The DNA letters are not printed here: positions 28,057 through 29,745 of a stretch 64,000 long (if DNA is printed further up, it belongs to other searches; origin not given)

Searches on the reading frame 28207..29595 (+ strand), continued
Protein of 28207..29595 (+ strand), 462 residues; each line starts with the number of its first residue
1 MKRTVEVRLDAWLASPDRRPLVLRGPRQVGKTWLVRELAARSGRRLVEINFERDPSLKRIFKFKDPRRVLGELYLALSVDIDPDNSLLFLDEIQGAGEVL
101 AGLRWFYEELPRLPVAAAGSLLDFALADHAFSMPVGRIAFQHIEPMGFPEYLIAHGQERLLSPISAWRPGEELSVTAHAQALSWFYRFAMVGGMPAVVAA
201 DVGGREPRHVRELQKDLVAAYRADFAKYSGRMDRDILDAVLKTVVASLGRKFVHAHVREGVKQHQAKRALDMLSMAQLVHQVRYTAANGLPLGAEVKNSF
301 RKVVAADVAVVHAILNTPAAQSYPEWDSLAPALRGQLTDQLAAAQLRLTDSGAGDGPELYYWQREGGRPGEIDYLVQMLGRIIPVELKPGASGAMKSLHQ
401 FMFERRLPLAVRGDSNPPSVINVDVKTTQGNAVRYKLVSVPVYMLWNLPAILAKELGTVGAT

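Call 26: find_encoding_contigs(protein=P0127, flank=8000, max_places=4)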
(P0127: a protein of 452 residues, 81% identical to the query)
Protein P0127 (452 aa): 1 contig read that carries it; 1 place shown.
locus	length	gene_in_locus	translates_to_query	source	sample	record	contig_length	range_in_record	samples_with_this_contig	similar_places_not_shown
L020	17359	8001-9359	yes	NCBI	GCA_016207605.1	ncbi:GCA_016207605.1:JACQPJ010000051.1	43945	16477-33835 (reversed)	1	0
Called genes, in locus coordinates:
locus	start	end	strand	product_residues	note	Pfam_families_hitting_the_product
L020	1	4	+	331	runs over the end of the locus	PF01555:N6_N4_Mtase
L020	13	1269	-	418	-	-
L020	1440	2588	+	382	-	PF13506:Glyco_transf_21, PF00535:Glycos_transf_2 (weak), PF13641:Glyco_tranf_2_3, PF13632:Glyco_trans_2_3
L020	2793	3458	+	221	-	PF13279:4HBT_2, PF03061:4HBT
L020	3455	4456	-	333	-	PF01594:AI-2E_transport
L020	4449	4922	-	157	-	PF00027:cNMP_binding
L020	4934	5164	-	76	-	-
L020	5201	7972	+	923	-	PF00133:tRNA-synt_1, PF09334:tRNA-synt_1g, PF08264:Anticodon_1, PF06827:zf-FPG_IleRS (weak)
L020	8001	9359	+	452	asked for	PF13173:AAA_14, PF13635:DUF4143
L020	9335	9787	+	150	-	PF01252:Peptidase_A8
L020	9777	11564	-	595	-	-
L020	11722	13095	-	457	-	PF01938:TRAM, PF21579:PabTrmU54_TRAM_dom (faint), PF05958:tRNA_U5-meth_tr, PF05175:MTS (faint), PF13649:Methyltransf_25 (weak), PF13847:Methyltransf_31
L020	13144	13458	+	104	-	-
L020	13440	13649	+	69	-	PF10049:DUF2283 (weak)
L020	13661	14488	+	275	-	PF13485:Peptidase_MA_2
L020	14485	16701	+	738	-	PF00403:HMA, PF00122:E1-E2_ATPase, PF00702:Hydrolase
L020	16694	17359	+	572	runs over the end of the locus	-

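Call 48: find_related_loci(query=window:28207-29595:+, collection=genome_contigs, flank=4000)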
Query window:28207-29595:+ (462 aa) in genome_contigs; peptide patterns used: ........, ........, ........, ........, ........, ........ (x = any residue, [..] = any of these).
331 stretches matched a pattern; 259 encode a relative of the query (tblastn E <= 1e-3); the best 80 are kept; 80 distinct loci.
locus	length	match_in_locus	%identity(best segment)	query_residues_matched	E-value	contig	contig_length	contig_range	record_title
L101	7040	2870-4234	88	1-455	0e+0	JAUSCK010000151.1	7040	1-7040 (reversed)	MAG: Elusimicrobiota bacterium isolate E14_concoct.bin.112_sub E14_k141_99270, whole genome shotgun sequence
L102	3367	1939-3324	85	1-462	0e+0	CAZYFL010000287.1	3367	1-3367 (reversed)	MAG TPA_asm: uncultured Elusimicrobiaceae bacterium isolate binchicken_co248_98 genome assembly, contig: NODE_60480_leng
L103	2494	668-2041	86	1-458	0e+0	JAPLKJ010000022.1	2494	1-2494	MAG: Elusimicrobia bacterium isolate LacPavin_0920_WC70_MAG_61_9 LacPavin_0920_WC70_scaffold_1572404, whole genome shotg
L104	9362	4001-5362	81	1-454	0e+0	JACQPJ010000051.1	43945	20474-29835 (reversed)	MAG: Elusimicrobia bacterium isolate NC_groundwater_1304_Ag_S-0.2um_69_76 S_p2_S4_coassembly_k141_3343529, whole genome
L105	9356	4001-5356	80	1-452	0e+0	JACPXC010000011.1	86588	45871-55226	MAG: Elusimicrobia bacterium isolate NC_groundwater_827_Pr1_B-0.1um_69_30 Montesol18_Bp1_scaffold_397397, whole genome s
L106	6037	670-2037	80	1-456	0e+0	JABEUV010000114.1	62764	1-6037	MAG: Elusimicrobia bacterium isolate MAG 13 k99_127935, whole genome shotgun sequence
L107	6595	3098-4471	78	1-457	0e+0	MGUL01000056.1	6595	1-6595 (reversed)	MAG: Elusimicrobia bacterium RBG_16_66_12 RBG_16_scaffold_18368, whole genome shotgun sequence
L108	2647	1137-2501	75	1-455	0e+0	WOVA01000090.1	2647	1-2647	MAG: Elusimicrobia bacterium isolate X2_MetaBAT.4 scaffold_7209, whole genome shotgun sequence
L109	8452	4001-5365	85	1-455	0e+0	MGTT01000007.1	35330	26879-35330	MAG: Elusimicrobia bacterium GWA2_56_46 gwa2_scaffold_1382, whole genome shotgun sequence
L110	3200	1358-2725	64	1-456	0e+0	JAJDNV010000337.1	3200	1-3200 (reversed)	MAG: Acidobacteria bacterium isolate ALSabin.176 k141_8444960, whole genome shotgun sequence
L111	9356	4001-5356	65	1-452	0e+0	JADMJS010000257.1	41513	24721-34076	MAG: Myxococcales bacterium isolate MAG_44 NODE_796_length_41513_cov_11.147933, whole genome shotgun sequence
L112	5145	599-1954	63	1-452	0e+0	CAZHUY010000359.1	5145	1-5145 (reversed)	MAG TPA_asm: uncultured Myxococcales bacterium isolate SRP263991_co7_365 genome assembly, contig: NODE_37396_length_5145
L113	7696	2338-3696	61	1-453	0e+0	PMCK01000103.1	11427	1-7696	MAG: Myxococcales bacterium isolate fen_1139 73.20120700_E3M.180_contig_1893, whole genome shotgun sequence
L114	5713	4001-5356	64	1-457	0e+0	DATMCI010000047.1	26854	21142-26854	MAG TPA_asm: Kofleriaceae bacterium isolate SMAG_U13378 k141_1274814, whole genome shotgun sequence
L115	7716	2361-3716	62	1-452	0e+0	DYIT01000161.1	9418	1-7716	MAG TPA_asm: Candidatus Kuenenia stuttgartiensis isolate FI88_62_9 Afr_mines_FI88_2360_length_9418_cov_3_318808, whole g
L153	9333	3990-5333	52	1-448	3e-157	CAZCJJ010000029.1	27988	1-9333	MAG TPA_asm: uncultured Opitutales bacterium isolate SRP304446_co1_151 genome assembly, contig: NODE_1142_length_27988_c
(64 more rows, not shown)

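Call 94: search_protein_families(library=pfam, proteins=[L101:697-1314:+, L101:1307-2107:+, L102:320-1096:+], max_evalue=0.0001)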
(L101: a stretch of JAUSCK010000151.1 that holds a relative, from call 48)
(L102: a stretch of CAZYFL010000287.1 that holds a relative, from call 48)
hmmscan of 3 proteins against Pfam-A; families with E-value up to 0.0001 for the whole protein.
L101:697-1314:+ (205 aa): 0 families

L101:1307-2107:+ (266 aa): 1 family
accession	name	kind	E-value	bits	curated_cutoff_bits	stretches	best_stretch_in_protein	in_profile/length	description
PF08843.17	AbiEii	-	2.4e-19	70.7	22.5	1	32-197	3-174/238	Nucleotidyl transferase AbiEii toxin, Type IV TA system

L102:320-1096:+ (258 aa): 1 family
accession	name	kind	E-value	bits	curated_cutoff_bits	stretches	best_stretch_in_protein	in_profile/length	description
PF08843.17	AbiEii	-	9.8e-15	55.6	22.5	1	27-188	14-171/238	Nucleotidyl transferase AbiEii toxin, Type IV TA system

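Call 97: find_encoding_contigs(protein=P0128, flank=6000, max_places=4)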
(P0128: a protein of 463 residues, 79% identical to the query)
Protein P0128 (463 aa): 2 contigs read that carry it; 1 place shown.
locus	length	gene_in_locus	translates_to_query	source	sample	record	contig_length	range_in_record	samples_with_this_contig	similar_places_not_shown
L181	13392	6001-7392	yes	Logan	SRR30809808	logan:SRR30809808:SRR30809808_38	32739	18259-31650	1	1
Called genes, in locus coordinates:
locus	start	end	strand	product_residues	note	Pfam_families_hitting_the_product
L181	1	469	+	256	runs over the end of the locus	PF02698:DUF218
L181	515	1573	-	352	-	PF01408:GFO_IDH_MocA, PF22725:GFO_IDH_MocA_C3, PF02894:GFO_IDH_MocA_C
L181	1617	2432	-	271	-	PF00535:Glycos_transf_2, PF10111:Glyco_tranf_2_2, PF13641:Glyco_tranf_2_3 (weak)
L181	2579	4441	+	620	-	PF13727:CoA_binding_3, PF17836:PglD_N (weak), PF00106:adh_short (weak), PF01073:3Beta_HSD, PF01370:Epimerase, PF02719:Polysacc_synt_2, PF04321:RmlD_sub_bind, PF16363:GDP_Man_Dehyd, +2 more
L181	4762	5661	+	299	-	PF13173:AAA_14 (weak), PF13635:DUF4143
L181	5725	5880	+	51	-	-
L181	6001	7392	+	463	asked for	PF13173:AAA_14, PF13635:DUF4143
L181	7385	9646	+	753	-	PF13439:Glyco_transf_4, PF20706:GT4-conflict (weak), PF00534:Glycos_transf_1, PF13692:Glyco_trans_1_4, PF13439:Glyco_transf_4, PF13579:Glyco_trans_4_4, PF00534:Glycos_transf_1, PF13692:Glyco_trans_1_4, +2 more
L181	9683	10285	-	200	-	PF08808:RES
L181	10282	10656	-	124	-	PF09722:Xre_MbcA_ParS_C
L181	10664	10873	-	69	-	-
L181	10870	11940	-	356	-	PF15731:MqsA_antitoxin (weak), PF13274:SocA_Panacea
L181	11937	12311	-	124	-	-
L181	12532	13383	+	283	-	PF02498:Bro-N (weak)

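Call 98: find_encoding_contigs(protein=P0129, flank=6000, max_places=4)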
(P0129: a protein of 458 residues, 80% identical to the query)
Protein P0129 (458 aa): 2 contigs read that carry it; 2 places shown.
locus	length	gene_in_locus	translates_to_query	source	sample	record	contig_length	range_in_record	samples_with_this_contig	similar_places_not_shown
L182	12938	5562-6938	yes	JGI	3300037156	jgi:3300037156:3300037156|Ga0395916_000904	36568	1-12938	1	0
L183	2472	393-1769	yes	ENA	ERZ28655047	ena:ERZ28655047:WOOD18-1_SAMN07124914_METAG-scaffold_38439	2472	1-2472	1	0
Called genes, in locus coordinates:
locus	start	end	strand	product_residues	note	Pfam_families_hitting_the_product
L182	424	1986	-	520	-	PF08238:Sel1, PF00656:Peptidase_C14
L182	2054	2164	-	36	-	-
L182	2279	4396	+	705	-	-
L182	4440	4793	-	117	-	PF00589:Phage_integrase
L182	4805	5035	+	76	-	-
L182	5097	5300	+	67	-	-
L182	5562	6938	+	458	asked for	PF13173:AAA_14, PF13635:DUF4143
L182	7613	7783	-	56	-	PF04986:Y2_Tnp (weak)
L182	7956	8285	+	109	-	-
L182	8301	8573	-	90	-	-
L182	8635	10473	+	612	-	PF04525:LOR (faint)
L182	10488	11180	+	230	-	PF01435:Peptidase_M48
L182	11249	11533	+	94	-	-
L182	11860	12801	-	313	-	PF00089:Trypsin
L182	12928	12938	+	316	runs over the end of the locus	-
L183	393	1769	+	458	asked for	PF13173:AAA_14, PF13635:DUF4143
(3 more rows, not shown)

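Call 102: search_dna_similar(query=window:28207-29595:+, collection=plasmids, mode=protein, max_rows=25, max_evalue=1e-10)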
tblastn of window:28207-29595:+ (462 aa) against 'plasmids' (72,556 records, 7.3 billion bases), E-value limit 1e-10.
Records with a match: 57; places in all: 62; records where one place covers at least 80% of the query: 52.
Best place of each record, by identity: <60% 57.
By first word of the organism name: Bacteroides 15; Acinetobacter 11; Vibrio 10; Parabacteroides 9; Segatella 3; Phocaeicola 2; Fusobacterium 2; Criblamydia 1; Glaesserella 1; Collinsella 1; and 2 more.
By predicted mobility (MOB-suite, as given by PLSDB): non-mobilizable 42; mobilizable 15.
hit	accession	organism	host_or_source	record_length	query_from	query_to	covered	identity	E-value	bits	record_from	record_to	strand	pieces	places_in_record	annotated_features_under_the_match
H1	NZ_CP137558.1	Segatella copri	Homo sapiens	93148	1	445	96%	31.0%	2e-49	189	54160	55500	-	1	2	AAA family ATPase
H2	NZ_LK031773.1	Criblamydia sequanensis CRIB-18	-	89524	1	402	87%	34.0%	2e-45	177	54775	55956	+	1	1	AAA family ATPase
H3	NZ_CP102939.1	Bacteroides cellulosilyticus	Blood(Human)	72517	1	443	96%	29.2%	2e-34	144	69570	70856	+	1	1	ATP-binding protein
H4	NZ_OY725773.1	Parabacteroides distasonis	-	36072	1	443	96%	29.2%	2e-34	144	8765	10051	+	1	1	ATP-binding protein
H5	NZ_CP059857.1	Bacteroides zhangwenhongii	Homo sapiens,pure culture,feces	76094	1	443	96%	29.2%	3e-34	144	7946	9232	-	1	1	ATP-binding protein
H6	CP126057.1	Phocaeicola dorei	Homo sapiens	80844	1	443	96%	29.2%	3e-34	144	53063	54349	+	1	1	ATP-binding protein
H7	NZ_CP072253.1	Bacteroides cellulosilyticus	Homo sapiens,cultured bacterial ...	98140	1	443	96%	29.2%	3e-34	144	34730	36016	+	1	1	ATP-binding protein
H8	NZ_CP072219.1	Bacteroides xylanisolvens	Homo sapiens,cultured bacterial ...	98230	1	443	96%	29.2%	3e-34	144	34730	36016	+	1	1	ATP-binding protein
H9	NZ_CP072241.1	Bacteroides uniformis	Homo sapiens,cultured bacterial ...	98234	1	443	96%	29.2%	3e-34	144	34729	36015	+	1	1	ATP-binding protein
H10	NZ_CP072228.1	Bacteroides eggerthii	Homo sapiens,cultured bacterial ...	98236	1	443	96%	29.2%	3e-34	144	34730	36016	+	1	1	ATP-binding protein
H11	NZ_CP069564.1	Bacteroides fragilis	-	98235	1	443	96%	29.2%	3e-34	144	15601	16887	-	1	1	ATP-binding protein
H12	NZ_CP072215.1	Bacteroides xylanisolvens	Homo sapiens,cultured bacterial ...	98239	1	443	96%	29.2%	3e-34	144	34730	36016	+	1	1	ATP-binding protein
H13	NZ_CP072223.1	Bacteroides uniformis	Homo sapiens,cultured bacterial ...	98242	1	443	96%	29.2%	3e-34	144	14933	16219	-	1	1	ATP-binding protein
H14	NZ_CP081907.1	Parabacteroides distasonis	Homo sapiens,Biopsy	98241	1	443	96%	29.2%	3e-34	144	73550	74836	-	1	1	ATP-binding protein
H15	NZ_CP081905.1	Parabacteroides goldsteinii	Homo sapiens,Left Flank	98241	1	443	96%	29.2%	3e-34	144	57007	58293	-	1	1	ATP-binding protein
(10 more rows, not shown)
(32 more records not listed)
